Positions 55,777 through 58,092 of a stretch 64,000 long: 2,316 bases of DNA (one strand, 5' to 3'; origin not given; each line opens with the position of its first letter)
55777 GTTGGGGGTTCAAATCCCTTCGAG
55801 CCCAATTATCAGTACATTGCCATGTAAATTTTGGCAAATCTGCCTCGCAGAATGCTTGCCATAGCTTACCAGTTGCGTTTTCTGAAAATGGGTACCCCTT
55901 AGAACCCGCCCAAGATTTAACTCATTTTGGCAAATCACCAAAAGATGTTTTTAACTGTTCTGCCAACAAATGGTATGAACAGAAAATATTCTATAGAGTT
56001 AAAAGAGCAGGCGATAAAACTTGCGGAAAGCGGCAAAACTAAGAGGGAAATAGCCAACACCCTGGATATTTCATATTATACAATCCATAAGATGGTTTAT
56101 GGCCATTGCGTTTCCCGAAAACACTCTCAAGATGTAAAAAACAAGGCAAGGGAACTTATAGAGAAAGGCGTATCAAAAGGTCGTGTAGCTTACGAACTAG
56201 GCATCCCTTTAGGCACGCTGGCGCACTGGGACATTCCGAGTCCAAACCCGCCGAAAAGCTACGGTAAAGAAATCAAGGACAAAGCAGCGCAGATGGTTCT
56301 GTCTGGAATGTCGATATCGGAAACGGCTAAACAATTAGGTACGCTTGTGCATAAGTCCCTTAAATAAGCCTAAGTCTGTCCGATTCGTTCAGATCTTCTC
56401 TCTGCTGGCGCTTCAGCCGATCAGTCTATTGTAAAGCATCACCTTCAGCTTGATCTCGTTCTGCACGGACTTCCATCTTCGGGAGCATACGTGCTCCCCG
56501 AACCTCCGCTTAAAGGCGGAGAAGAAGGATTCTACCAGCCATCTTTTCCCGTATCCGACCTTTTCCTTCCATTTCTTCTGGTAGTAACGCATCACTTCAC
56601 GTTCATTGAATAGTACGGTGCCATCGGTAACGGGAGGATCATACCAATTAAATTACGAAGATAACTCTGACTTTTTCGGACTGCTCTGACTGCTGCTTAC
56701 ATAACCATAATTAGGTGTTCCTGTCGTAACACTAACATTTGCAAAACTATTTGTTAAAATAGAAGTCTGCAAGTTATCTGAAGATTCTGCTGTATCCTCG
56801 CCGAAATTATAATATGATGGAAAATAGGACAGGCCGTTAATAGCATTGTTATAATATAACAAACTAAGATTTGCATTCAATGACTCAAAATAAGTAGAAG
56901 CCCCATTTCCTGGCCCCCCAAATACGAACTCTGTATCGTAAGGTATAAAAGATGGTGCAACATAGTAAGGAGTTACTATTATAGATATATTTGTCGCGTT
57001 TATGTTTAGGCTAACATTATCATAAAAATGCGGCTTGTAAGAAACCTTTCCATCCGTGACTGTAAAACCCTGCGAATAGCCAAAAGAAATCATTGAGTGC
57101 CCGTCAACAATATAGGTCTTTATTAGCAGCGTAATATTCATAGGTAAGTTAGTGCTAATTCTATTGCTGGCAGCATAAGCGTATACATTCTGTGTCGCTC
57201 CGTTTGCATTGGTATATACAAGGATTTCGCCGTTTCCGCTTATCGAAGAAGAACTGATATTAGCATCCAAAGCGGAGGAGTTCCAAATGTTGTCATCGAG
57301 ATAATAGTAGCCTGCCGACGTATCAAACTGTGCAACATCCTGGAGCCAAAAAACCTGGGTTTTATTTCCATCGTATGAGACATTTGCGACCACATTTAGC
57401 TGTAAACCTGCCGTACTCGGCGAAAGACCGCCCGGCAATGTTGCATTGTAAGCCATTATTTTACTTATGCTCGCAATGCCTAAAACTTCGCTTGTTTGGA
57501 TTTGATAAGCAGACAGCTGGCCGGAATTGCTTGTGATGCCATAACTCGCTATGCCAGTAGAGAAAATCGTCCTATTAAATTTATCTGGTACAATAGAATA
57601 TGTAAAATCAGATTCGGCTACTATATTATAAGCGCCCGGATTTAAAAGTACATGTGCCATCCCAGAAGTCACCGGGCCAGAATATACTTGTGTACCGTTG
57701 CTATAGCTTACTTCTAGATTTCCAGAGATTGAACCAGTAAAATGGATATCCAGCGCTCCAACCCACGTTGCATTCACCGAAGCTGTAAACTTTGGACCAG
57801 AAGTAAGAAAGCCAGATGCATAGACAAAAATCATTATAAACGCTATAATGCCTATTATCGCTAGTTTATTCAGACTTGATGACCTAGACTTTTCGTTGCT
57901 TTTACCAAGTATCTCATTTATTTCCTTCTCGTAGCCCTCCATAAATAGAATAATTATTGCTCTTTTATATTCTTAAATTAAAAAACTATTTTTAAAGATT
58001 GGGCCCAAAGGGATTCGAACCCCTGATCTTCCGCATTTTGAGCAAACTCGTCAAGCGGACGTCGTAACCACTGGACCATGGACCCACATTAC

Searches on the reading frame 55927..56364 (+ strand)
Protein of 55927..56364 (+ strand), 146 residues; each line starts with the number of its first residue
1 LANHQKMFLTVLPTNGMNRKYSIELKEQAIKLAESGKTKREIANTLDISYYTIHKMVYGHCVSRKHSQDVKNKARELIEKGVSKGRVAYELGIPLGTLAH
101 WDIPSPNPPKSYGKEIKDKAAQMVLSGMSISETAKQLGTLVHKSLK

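Call 95: search_protein_families(library=pfam, proteins=[window:55927-56364:+], max_evalue=0.001)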
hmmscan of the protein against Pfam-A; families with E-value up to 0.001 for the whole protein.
window:55927-56364:+ (146 aa): 8 families
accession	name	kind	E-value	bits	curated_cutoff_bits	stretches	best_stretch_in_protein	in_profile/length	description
PF01527.26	HTH_Tnp_1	-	1.9e-11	44.4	24.1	1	18-53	4-40/75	Transposase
PF02796.21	HTH_7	-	1e-08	35.6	23.8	0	20-54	3-39/45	Helix-turn-helix domain of resolvase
PF13384.12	HTH_23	-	3.8e-07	30.2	24.6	0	22-55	3-36/50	Homeodomain-like domain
PF15978.11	TnsD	-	8.1e-07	28.8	32.4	0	20-56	182-219/355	Tn7-like transposition protein D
PF13542.12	HTH_Tnp_ISL3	-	1.2e-05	25.2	27.4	0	19-56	10-46/51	Helix-turn-helix domain of transposase family ISL3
PF10975.14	DUF2802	-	2.4e-05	24.9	33.5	0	27-49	34-56/68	Protein of unknown function (DUF2802)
PF13518.12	HTH_28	-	4.9e-05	23.8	25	0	120-138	5-23/52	Helix-turn-helix domain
PF04218.19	CENP-B_N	-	0.00084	19.4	21.2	0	77-101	18-42/53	CENP-B N-terminal DNA-binding domain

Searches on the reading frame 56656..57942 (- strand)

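Call 95: search_protein_families(library=pfam, proteins=[window:56656-57942:-], max_evalue=0.001)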
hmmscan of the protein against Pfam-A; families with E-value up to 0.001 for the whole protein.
window:56656-57942:- (429 aa): 2 families
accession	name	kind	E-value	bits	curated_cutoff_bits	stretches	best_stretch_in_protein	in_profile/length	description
PF05317.16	Thermopsin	-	1.6e-63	215.1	25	1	127-391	14-256/256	Thermopsin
PF24511.1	DUF7591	-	0.00095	19.7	27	0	229-282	45-96/105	Domain of unknown function (DUF7591)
